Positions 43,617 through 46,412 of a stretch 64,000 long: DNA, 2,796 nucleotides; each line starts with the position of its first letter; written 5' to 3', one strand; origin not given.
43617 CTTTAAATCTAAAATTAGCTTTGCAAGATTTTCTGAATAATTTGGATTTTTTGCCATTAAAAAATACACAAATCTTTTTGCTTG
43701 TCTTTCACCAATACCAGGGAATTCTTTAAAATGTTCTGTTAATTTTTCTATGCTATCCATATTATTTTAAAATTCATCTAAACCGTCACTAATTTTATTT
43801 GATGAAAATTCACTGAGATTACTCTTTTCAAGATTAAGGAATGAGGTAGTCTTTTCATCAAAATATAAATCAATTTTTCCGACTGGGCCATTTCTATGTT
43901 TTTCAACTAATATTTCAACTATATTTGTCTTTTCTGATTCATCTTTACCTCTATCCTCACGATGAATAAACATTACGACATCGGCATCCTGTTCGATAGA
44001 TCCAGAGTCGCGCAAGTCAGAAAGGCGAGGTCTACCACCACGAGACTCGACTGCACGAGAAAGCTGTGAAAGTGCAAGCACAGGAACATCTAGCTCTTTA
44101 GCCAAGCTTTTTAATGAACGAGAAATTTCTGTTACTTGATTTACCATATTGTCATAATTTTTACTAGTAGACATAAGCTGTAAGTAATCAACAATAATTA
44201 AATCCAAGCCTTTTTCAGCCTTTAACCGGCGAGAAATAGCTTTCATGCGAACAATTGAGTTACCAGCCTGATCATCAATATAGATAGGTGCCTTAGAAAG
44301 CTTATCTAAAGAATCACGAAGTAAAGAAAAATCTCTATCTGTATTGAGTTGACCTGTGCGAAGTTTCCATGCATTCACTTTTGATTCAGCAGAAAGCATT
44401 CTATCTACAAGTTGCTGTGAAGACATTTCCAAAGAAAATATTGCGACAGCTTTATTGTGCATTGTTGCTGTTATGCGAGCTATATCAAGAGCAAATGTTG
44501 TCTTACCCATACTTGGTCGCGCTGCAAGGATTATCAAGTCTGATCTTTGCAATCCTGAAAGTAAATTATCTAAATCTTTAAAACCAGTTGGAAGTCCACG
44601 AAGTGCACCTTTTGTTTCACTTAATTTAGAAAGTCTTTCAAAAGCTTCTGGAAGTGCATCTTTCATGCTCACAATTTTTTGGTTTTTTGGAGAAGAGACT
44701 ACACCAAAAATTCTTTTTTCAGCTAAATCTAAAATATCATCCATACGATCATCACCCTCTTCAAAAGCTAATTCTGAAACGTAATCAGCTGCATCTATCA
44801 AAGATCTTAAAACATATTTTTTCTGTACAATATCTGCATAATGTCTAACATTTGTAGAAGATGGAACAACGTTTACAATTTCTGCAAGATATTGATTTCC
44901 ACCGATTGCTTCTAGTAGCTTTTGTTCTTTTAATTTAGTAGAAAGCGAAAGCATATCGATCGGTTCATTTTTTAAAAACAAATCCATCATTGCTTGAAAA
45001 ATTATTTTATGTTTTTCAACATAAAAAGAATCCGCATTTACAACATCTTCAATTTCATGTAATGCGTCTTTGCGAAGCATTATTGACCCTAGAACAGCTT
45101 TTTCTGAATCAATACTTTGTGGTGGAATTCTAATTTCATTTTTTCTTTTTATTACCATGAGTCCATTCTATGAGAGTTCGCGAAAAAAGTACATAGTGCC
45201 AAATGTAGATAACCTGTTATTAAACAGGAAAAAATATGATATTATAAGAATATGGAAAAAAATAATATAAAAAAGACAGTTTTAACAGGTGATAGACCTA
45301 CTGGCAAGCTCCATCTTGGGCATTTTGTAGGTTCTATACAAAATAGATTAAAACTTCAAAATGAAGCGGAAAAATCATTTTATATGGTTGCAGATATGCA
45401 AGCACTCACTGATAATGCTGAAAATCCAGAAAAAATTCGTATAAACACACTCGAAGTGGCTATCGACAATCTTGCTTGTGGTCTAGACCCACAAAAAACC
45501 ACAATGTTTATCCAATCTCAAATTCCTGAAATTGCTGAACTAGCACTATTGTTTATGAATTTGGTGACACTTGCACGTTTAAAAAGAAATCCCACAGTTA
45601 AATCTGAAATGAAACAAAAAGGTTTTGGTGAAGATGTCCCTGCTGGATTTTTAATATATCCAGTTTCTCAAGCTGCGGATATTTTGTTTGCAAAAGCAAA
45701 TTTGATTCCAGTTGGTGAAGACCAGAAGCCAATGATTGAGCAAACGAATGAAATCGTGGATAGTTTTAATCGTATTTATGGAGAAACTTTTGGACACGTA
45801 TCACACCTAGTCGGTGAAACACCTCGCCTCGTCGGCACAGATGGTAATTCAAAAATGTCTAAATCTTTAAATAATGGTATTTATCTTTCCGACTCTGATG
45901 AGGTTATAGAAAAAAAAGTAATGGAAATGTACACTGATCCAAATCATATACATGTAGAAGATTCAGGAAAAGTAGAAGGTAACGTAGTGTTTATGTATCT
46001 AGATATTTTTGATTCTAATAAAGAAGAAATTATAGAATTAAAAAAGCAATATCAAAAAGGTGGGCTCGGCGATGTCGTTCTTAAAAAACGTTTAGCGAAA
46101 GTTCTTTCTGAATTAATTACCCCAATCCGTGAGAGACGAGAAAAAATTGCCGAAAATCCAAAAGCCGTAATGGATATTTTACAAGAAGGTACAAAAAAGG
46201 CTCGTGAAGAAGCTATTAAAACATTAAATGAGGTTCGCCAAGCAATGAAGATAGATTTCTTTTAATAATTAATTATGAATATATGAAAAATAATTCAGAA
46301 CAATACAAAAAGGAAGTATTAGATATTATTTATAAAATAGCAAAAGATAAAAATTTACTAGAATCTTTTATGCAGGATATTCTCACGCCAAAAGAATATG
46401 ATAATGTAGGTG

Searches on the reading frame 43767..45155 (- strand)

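Call 18: search_protein_families(library=pfam, proteins=[window:43767-45155:-], max_evalue=0.001)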
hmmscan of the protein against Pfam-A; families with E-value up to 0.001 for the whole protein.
window:43767-45155:- (462 aa): 4 families
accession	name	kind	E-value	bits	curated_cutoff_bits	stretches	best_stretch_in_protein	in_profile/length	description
PF03796.21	DnaB_C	-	4.9e-101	337.8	27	1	187-440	1-254/255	DnaB-like helicase C terminal domain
PF00772.26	DnaB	-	1.6e-34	118.5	23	1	11-111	2-102/103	DnaB-like helicase N terminal domain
PF13481.12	AAA_25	-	1.2e-14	54.8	27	1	191-365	18-190/195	AAA domain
PF06745.19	ATPase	-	3.4e-05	23.8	26.6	1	189-350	2-153/231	KaiC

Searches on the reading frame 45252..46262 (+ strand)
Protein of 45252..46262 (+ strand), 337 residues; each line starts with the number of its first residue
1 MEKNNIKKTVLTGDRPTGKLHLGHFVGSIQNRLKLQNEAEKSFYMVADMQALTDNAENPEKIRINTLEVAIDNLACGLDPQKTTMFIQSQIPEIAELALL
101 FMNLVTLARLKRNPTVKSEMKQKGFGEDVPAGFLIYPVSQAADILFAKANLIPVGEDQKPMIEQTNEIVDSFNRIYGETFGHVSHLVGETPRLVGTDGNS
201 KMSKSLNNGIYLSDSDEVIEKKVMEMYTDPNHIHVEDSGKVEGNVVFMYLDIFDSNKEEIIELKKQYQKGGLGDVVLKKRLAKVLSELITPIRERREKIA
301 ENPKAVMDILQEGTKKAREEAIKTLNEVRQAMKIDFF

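Call 18: search_protein_families(library=pfam, proteins=[window:45252-46262:+], max_evalue=0.001)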
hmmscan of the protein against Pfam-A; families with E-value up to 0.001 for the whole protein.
window:45252-46262:+ (337 aa): 1 family
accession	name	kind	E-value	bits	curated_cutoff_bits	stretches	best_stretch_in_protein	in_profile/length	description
PF00579.31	tRNA-synt_1b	-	4e-59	200.8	21.1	1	7-288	5-290/292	tRNA synthetases class I (W and Y)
